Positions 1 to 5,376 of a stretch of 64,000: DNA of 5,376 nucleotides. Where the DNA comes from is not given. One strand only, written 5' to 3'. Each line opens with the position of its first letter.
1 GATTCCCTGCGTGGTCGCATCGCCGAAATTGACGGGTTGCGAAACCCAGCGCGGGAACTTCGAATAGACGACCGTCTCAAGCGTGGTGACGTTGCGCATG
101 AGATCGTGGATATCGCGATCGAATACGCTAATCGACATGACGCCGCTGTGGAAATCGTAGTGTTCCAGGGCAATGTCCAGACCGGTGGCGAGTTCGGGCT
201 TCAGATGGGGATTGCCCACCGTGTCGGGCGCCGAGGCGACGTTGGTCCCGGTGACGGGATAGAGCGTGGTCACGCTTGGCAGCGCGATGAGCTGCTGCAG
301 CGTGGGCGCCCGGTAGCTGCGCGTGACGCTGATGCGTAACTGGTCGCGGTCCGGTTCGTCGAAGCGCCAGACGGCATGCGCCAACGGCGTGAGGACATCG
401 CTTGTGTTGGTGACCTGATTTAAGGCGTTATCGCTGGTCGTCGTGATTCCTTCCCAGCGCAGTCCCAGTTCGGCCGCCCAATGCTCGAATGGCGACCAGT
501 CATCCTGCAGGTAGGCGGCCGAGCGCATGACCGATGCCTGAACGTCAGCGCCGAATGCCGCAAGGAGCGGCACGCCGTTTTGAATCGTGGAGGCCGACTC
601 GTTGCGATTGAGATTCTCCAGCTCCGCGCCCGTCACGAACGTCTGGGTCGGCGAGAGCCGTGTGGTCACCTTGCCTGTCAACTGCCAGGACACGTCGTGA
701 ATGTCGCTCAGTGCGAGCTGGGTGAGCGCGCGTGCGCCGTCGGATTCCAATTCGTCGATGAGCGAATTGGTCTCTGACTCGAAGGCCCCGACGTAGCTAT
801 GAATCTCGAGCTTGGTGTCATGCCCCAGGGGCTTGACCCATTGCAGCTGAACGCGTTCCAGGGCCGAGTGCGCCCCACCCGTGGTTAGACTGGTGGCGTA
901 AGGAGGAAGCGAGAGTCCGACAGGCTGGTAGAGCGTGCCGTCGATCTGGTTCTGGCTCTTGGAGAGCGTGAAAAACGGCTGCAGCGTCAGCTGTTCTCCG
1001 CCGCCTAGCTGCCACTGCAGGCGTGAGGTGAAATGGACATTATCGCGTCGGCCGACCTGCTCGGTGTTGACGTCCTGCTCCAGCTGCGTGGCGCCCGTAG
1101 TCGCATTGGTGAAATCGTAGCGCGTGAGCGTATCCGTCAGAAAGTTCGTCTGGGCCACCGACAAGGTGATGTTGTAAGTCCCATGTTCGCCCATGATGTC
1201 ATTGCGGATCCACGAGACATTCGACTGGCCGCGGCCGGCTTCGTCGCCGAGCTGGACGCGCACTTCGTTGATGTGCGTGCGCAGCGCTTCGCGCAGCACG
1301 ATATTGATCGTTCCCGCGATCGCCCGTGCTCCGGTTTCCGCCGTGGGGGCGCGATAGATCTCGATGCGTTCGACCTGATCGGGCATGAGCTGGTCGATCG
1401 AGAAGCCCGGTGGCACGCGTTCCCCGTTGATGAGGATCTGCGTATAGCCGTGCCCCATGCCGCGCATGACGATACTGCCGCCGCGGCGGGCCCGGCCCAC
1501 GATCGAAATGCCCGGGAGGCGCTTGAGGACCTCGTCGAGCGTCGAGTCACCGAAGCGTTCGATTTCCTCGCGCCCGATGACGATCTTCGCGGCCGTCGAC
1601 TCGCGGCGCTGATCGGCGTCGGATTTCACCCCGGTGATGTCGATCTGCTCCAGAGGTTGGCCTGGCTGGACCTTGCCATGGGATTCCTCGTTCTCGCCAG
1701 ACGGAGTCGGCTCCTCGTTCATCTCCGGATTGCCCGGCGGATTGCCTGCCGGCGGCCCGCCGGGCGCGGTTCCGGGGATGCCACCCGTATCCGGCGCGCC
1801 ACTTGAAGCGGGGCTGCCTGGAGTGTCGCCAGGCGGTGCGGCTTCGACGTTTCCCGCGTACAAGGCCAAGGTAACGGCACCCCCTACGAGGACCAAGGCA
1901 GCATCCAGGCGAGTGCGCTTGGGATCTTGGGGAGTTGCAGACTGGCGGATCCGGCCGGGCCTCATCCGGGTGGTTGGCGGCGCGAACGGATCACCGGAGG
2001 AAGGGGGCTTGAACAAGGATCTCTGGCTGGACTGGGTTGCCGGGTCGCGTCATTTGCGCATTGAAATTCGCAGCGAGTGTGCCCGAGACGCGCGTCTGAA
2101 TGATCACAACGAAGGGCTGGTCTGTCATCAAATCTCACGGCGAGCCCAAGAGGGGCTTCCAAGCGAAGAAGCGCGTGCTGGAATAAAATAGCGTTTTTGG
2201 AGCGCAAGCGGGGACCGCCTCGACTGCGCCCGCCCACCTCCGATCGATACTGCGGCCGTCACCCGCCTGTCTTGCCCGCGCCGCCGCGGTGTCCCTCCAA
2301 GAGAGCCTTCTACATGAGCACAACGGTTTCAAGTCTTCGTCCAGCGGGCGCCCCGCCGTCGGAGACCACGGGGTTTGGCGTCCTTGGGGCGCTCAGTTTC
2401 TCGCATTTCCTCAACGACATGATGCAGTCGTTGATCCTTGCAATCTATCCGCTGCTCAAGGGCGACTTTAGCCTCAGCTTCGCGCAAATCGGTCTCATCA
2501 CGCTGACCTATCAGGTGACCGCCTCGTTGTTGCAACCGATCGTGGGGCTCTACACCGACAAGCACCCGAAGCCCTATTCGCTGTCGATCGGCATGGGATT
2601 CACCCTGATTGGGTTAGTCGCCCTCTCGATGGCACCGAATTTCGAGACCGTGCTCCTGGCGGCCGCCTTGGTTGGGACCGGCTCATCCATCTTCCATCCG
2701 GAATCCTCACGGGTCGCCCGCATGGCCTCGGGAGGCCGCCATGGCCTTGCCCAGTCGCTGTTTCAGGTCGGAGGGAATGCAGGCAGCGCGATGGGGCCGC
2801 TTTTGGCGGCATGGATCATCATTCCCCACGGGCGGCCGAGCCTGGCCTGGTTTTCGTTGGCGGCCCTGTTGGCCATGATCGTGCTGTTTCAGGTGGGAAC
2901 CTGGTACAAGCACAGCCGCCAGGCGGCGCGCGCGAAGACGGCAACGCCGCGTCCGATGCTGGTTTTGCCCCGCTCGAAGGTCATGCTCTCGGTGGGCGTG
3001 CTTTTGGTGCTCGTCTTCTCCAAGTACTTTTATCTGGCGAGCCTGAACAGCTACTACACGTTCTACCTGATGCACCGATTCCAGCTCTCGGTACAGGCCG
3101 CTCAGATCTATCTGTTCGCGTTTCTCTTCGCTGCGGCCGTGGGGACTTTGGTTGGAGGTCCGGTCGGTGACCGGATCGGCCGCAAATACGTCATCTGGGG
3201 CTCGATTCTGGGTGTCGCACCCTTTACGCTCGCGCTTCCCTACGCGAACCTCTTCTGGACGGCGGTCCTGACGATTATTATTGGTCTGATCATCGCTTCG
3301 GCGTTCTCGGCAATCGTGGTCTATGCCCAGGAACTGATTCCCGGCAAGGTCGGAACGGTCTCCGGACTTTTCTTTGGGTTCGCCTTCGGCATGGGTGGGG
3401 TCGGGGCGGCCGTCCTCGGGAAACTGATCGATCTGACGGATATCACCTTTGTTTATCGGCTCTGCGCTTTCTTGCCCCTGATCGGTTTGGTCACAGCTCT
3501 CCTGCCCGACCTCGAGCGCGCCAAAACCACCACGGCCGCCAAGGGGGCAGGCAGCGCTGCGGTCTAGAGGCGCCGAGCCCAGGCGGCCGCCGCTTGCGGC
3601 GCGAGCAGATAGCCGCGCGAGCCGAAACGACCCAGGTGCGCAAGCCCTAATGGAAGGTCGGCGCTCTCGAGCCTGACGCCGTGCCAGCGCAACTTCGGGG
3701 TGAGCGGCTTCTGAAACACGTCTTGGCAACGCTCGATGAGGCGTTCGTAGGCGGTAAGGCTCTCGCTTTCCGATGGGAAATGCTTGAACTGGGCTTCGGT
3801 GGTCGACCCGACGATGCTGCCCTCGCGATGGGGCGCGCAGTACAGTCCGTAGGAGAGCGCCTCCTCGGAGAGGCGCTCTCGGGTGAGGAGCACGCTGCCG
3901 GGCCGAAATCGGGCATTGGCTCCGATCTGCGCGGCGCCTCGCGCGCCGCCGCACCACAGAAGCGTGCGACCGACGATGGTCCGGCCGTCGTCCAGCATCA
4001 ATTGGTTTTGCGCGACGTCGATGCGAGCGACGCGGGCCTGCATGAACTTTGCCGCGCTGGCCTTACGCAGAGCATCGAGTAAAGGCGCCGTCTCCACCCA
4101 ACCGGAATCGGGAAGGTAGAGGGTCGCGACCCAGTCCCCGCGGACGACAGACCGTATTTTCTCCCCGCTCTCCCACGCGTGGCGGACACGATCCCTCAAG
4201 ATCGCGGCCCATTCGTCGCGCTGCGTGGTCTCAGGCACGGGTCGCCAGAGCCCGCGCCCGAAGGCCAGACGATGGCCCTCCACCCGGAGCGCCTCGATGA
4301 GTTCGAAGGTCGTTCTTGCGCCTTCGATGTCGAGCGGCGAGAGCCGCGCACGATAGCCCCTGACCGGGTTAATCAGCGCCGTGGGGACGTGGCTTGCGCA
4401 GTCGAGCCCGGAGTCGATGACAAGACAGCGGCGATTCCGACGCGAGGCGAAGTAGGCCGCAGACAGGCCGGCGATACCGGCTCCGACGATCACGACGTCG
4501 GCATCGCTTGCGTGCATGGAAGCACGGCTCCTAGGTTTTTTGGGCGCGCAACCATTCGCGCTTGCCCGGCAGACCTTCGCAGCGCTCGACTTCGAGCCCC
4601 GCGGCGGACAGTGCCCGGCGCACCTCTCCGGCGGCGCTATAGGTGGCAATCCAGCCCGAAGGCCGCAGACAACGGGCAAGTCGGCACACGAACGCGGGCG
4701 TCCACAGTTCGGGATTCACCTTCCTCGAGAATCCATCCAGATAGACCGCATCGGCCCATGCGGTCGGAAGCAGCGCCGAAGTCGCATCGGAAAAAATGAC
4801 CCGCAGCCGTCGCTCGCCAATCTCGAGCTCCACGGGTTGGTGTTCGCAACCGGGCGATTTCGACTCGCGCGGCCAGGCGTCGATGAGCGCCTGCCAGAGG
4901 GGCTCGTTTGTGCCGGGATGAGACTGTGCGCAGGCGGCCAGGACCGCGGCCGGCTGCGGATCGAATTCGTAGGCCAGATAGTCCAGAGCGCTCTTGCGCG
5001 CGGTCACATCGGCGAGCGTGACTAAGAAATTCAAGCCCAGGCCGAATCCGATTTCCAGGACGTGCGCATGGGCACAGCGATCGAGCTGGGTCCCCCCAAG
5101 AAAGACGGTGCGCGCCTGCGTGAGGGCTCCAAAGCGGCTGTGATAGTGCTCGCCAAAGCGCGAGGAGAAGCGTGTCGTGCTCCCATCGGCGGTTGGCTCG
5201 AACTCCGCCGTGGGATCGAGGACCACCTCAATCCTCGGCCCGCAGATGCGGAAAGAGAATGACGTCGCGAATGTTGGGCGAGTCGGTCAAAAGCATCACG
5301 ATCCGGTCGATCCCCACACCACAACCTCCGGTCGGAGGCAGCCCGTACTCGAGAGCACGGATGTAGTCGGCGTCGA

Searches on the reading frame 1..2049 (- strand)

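Call 47: search_protein_families(library=pfam, proteins=[window:1-2049:-], max_evalue=0.00001)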
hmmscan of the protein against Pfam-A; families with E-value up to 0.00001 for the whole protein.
window:1-2049:- (683 aa): 3 families
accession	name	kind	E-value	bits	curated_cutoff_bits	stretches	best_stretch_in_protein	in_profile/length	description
PF00593.30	TonB_dep_Rec_b-barrel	-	2.8e-25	90.5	27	1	308-683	34-328/436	TonB dependent receptor-like, beta-barrel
PF07715.20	Plug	-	7.9e-19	68.6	23.9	1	149-247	3-107/107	TonB-dependent Receptor Plug Domain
PF14905.12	OMP_b-brl_3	-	4.7e-06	26.3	27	0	439-651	41-244/408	Outer membrane protein beta-barrel family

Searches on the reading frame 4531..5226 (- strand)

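Call 46: search_protein_families(library=pfam, proteins=[window:4531-5226:-], max_evalue=0.00001)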
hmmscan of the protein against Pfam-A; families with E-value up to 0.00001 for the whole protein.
window:4531-5226:- (231 aa): 1 family
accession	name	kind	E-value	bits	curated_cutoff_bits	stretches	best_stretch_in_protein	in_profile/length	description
PF05430.17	Methyltransf_30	-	7.8e-29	100.5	22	1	109-230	5-123/124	S-adenosyl-L-methionine-dependent methyltransferase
